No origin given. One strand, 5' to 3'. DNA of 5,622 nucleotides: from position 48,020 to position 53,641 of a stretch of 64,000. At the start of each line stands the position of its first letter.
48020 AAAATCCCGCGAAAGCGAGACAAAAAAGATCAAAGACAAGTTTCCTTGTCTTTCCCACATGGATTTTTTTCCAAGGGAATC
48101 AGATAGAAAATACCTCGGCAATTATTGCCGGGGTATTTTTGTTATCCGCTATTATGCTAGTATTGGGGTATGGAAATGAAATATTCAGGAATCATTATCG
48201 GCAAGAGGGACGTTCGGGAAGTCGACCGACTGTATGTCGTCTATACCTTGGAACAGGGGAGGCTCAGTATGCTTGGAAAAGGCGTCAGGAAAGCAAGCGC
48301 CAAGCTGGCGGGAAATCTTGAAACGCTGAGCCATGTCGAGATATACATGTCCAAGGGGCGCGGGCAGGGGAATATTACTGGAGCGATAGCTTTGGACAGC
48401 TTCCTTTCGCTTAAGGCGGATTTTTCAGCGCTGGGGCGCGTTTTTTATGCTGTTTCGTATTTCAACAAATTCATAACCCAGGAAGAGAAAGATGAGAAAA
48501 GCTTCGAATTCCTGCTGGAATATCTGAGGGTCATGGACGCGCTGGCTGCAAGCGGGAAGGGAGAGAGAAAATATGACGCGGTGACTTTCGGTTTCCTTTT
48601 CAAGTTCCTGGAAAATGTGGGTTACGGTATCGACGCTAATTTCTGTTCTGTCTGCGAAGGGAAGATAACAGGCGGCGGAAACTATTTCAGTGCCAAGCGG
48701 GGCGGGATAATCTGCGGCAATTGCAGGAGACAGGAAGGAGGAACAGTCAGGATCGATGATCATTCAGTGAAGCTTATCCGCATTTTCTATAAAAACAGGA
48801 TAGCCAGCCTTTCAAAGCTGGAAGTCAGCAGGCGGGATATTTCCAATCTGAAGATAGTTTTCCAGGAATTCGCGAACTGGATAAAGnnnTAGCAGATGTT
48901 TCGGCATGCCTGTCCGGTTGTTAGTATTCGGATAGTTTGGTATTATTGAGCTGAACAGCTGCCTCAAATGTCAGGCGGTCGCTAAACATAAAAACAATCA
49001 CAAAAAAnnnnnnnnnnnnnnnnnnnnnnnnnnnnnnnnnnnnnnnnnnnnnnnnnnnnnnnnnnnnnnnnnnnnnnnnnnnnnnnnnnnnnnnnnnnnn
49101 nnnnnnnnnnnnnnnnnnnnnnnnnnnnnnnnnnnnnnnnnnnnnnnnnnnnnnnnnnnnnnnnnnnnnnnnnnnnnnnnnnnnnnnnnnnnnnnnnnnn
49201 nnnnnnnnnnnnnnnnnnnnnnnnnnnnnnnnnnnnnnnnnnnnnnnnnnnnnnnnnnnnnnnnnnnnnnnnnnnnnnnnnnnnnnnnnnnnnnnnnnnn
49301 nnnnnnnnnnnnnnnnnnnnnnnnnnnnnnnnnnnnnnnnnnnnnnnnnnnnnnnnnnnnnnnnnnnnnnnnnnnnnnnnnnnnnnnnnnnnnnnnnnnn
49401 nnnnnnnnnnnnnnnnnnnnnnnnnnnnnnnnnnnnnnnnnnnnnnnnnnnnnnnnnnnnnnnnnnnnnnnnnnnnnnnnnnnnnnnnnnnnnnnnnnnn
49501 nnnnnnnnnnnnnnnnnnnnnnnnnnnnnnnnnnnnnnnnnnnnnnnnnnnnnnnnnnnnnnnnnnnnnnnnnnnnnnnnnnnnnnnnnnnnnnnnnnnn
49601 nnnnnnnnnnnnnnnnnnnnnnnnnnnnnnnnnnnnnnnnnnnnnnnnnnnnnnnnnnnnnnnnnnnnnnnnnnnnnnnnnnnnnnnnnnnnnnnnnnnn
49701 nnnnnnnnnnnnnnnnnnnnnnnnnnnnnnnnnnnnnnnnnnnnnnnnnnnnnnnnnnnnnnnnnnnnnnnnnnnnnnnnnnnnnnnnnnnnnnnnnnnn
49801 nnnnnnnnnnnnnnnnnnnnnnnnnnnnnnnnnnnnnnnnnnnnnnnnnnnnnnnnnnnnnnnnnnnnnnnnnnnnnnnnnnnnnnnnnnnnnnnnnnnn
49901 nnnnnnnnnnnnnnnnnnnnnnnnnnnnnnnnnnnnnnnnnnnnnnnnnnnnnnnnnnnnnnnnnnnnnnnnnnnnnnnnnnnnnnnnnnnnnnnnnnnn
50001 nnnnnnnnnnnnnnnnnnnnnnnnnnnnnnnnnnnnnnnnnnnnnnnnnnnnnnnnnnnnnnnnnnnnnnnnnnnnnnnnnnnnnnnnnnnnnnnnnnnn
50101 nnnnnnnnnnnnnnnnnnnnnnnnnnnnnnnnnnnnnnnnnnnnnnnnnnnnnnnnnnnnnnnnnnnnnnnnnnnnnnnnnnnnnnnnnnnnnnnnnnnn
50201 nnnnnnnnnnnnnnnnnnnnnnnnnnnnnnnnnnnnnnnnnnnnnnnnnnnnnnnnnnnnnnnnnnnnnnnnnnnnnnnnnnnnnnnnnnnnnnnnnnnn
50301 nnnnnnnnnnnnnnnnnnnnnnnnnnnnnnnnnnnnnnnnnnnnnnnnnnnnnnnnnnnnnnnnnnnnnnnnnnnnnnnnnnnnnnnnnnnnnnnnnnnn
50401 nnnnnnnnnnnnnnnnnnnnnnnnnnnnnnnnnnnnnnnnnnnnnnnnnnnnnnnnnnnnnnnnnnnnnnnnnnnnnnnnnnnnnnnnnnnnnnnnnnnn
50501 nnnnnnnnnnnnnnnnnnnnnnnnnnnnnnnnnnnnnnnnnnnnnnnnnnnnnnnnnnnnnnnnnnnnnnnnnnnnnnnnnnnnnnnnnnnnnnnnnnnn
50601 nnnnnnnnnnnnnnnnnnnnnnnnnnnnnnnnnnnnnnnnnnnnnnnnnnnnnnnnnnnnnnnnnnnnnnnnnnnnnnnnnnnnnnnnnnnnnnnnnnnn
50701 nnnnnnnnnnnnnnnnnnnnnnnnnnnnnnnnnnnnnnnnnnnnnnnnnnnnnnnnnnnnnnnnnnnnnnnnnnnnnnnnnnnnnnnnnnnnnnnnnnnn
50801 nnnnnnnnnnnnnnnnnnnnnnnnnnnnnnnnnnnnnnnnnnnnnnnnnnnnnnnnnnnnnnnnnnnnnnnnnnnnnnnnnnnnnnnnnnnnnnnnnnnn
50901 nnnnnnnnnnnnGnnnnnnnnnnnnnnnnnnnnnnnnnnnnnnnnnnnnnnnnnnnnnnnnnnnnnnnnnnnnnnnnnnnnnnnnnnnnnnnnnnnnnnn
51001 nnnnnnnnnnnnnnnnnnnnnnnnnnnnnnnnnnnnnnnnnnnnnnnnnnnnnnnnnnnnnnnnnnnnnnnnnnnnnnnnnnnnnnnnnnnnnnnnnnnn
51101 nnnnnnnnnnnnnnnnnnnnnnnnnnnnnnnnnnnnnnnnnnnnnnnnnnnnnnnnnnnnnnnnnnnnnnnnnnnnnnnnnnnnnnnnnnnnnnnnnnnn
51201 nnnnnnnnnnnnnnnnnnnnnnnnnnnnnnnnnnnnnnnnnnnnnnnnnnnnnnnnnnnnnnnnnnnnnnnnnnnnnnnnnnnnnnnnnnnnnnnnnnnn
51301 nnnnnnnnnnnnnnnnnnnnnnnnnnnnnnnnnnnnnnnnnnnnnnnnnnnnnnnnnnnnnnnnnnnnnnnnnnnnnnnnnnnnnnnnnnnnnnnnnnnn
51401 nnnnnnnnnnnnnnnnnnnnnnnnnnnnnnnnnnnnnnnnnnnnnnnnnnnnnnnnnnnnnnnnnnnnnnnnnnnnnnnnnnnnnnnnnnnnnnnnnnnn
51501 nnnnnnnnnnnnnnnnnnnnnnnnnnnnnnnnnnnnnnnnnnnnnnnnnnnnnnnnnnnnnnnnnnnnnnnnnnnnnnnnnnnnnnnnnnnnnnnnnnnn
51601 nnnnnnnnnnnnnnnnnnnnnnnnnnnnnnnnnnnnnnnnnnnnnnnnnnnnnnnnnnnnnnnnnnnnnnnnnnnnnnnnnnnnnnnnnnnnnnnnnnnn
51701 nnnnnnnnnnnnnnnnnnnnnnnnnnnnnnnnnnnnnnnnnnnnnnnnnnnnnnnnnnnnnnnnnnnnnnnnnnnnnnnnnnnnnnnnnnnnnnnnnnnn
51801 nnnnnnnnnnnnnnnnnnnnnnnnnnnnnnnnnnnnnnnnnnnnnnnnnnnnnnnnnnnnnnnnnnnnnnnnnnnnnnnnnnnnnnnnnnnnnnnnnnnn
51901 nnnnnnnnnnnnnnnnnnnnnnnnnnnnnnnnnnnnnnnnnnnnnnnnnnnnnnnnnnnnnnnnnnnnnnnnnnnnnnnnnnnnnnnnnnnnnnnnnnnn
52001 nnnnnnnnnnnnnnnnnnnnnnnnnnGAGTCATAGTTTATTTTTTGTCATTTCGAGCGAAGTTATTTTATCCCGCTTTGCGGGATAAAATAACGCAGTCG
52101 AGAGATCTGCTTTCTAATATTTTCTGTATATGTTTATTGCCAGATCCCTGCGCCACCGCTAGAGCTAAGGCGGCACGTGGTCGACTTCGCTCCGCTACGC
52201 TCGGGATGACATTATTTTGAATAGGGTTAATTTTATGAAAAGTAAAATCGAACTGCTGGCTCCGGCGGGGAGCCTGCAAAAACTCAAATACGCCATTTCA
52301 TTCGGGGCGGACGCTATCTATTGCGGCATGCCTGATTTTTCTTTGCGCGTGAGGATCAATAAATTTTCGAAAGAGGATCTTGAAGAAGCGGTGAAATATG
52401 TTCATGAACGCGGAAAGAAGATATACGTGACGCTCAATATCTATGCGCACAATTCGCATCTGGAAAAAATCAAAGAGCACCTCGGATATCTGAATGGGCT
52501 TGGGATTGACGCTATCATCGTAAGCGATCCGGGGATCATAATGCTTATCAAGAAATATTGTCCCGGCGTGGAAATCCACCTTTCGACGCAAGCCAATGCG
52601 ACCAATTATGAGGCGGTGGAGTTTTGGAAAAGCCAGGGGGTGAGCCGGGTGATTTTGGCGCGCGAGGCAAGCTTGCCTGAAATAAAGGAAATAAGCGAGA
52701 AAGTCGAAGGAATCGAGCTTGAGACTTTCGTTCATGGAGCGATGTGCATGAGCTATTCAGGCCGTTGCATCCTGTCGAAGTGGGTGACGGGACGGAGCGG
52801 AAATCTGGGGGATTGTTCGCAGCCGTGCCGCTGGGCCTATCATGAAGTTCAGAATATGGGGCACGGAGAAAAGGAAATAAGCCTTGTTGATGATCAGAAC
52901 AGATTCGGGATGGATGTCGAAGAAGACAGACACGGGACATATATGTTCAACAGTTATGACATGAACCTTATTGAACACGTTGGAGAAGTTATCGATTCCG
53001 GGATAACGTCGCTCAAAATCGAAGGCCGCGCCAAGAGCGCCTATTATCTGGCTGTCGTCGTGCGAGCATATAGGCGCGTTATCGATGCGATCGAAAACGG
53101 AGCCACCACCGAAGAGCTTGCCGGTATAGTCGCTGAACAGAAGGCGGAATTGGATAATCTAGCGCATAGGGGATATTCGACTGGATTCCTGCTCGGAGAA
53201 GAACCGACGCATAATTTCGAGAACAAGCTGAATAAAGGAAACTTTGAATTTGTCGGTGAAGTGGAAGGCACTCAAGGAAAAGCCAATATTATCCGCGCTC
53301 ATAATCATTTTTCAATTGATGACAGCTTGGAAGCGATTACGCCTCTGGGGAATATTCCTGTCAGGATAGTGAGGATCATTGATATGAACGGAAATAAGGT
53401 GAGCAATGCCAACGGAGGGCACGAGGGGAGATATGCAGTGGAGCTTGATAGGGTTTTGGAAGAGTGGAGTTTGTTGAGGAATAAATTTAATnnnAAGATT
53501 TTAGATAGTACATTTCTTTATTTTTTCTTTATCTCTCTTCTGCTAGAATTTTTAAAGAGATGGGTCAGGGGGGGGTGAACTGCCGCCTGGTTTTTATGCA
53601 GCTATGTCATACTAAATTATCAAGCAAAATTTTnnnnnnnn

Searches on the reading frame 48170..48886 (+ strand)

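Call 85: search_protein_families(library=pfam, proteins=[window:48170-48886:+], max_evalue=0.0001)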
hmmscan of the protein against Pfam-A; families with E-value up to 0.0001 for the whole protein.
window:48170-48886:+ (239 aa): 2 families
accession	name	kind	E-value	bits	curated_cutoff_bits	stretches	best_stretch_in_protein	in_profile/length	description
PF02565.21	RecO_C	-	1.1e-15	58.2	22.1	1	84-231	3-141/157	Recombination protein O C terminal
PF11967.14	RecO_N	-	5.7e-13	49.2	27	1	1-78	1-80/80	Recombination protein O N terminal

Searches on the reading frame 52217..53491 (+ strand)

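Call 30: search_protein_families(library=pfam, proteins=[window:52217-53491:+], max_evalue=0.001)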
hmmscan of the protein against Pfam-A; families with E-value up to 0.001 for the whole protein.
window:52217-53491:+ (425 aa): 2 families
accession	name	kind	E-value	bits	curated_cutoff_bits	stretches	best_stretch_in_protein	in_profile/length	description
PF01136.24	Peptidase_U32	-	6.7e-90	300.9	22.4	1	82-329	1-231/233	Peptidase family U32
PF16325.11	Peptidase_U32_C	-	5.4e-11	42.9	28.2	1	342-421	2-83/83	Peptidase family U32 C-terminal domain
